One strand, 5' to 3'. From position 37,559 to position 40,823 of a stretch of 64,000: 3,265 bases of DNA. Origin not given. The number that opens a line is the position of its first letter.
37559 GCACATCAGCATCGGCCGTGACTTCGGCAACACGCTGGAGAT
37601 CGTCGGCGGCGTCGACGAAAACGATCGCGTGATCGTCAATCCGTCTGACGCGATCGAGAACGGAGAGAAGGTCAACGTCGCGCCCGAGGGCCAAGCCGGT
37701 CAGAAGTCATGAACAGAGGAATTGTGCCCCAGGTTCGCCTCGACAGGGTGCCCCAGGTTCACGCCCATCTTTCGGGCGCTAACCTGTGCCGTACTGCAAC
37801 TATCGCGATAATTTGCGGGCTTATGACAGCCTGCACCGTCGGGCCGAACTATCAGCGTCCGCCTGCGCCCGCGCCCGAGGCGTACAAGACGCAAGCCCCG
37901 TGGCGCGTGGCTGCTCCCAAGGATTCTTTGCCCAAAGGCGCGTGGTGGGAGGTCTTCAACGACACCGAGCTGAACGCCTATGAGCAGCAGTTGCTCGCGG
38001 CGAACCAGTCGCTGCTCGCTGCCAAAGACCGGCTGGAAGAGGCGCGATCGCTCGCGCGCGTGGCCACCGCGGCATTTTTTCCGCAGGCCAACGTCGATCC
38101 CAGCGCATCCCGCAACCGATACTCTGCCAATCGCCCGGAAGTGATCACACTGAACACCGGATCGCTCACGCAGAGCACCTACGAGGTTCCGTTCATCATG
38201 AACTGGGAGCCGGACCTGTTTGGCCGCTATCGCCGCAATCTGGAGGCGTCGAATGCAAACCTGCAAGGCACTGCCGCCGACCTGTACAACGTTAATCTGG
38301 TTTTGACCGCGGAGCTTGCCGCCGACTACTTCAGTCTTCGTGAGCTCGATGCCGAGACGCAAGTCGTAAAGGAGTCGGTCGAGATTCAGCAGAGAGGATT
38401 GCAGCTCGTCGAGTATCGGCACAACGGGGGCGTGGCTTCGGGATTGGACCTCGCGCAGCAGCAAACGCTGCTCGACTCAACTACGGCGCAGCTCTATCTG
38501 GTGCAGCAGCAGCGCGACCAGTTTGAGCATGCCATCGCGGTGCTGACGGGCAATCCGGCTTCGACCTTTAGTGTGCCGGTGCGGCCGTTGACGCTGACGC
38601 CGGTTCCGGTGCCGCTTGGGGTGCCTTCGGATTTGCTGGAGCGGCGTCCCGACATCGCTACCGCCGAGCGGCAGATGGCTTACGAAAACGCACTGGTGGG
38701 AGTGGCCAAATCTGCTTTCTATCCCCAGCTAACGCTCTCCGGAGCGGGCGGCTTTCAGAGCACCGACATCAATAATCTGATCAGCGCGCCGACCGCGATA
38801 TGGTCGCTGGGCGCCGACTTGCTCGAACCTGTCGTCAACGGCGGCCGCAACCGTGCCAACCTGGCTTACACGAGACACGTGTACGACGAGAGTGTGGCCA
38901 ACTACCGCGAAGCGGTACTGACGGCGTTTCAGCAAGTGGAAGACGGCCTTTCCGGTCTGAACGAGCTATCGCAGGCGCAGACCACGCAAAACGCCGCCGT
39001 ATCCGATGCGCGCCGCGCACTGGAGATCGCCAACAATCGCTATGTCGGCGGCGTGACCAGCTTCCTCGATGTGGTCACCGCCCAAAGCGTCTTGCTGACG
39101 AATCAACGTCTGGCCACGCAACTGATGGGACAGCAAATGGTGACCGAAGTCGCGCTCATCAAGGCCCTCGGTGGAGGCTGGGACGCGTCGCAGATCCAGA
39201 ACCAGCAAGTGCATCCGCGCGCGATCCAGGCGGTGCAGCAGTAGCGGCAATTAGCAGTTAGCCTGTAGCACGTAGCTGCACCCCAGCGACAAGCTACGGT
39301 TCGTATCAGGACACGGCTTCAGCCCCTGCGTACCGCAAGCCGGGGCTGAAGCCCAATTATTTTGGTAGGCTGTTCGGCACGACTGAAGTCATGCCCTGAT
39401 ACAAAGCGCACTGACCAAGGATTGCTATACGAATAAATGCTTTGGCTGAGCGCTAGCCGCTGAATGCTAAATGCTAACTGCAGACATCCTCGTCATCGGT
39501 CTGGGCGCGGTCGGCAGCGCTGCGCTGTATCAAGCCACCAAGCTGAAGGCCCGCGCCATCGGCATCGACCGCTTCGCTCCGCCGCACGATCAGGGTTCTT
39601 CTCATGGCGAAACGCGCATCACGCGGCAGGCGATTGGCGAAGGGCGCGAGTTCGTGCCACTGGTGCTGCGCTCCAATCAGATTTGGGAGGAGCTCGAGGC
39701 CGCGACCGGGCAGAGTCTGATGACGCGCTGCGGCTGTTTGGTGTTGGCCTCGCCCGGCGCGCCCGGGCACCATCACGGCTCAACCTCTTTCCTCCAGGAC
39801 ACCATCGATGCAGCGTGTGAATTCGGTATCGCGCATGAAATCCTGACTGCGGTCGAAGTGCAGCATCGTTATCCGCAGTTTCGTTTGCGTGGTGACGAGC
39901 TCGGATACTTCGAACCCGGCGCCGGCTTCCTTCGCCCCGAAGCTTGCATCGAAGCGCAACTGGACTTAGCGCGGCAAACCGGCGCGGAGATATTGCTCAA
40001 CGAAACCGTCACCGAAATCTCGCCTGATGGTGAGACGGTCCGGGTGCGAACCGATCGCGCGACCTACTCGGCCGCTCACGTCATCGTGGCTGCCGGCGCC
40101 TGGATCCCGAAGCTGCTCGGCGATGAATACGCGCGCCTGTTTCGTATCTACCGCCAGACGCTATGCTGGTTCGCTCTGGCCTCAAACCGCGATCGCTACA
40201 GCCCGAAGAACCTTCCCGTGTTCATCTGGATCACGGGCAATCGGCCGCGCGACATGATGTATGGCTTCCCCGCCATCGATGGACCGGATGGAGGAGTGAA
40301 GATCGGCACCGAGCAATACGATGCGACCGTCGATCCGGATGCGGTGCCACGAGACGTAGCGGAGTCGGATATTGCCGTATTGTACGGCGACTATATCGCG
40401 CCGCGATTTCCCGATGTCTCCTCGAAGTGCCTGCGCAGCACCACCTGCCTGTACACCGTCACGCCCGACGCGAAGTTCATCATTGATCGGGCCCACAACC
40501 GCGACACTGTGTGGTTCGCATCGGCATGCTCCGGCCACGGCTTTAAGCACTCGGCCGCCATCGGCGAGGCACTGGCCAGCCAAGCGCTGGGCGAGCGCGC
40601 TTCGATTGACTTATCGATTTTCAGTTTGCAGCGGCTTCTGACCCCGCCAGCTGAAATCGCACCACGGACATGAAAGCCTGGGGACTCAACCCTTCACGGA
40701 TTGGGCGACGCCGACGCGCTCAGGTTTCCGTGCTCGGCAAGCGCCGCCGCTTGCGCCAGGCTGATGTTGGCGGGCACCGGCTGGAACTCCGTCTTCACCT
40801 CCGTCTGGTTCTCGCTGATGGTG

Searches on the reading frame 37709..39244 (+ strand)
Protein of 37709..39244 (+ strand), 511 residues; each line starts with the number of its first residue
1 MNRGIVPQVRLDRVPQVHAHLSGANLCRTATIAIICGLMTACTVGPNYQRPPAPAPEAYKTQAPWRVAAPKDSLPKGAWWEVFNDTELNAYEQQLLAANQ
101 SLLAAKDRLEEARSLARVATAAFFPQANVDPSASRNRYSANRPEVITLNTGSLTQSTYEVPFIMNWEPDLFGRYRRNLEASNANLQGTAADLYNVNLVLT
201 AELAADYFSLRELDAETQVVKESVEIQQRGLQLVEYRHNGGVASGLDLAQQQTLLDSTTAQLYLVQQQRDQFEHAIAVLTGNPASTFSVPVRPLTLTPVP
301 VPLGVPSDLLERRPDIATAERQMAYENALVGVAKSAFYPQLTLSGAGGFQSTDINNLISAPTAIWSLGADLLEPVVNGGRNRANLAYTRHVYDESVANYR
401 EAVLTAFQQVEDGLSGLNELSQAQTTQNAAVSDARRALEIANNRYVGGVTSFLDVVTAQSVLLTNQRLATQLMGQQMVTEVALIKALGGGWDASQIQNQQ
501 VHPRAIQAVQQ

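Call 59: search_protein_families(library=pfam, proteins=[window:37709-39244:+])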
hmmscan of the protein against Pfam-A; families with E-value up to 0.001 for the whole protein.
window:37709-39244:+ (511 aa): 1 family
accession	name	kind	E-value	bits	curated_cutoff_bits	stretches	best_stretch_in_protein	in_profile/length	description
PF02321.23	OEP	-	5.9e-27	95.1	22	2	309-488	8-187/187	Outer membrane efflux protein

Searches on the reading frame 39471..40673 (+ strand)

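Call 16: search_protein_families(library=pfam, proteins=[window:39471-40673:+])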
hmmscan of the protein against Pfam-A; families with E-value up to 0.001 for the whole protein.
window:39471-40673:+ (400 aa): 3 families
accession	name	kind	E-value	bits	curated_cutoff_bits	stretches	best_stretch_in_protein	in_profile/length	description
PF01266.30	DAO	-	2e-47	162.9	27.9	1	5-370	1-352/353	FAD dependent oxidoreductase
PF13738.12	Pyr_redox_3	-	2.3e-05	24.3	30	1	167-211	91-135/305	Pyridine nucleotide-disulphide oxidoreductase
PF01593.30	Amino_oxidase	-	9.1e-05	22.3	19.8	1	166-214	210-260/443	Flavin containing amine oxidoreductase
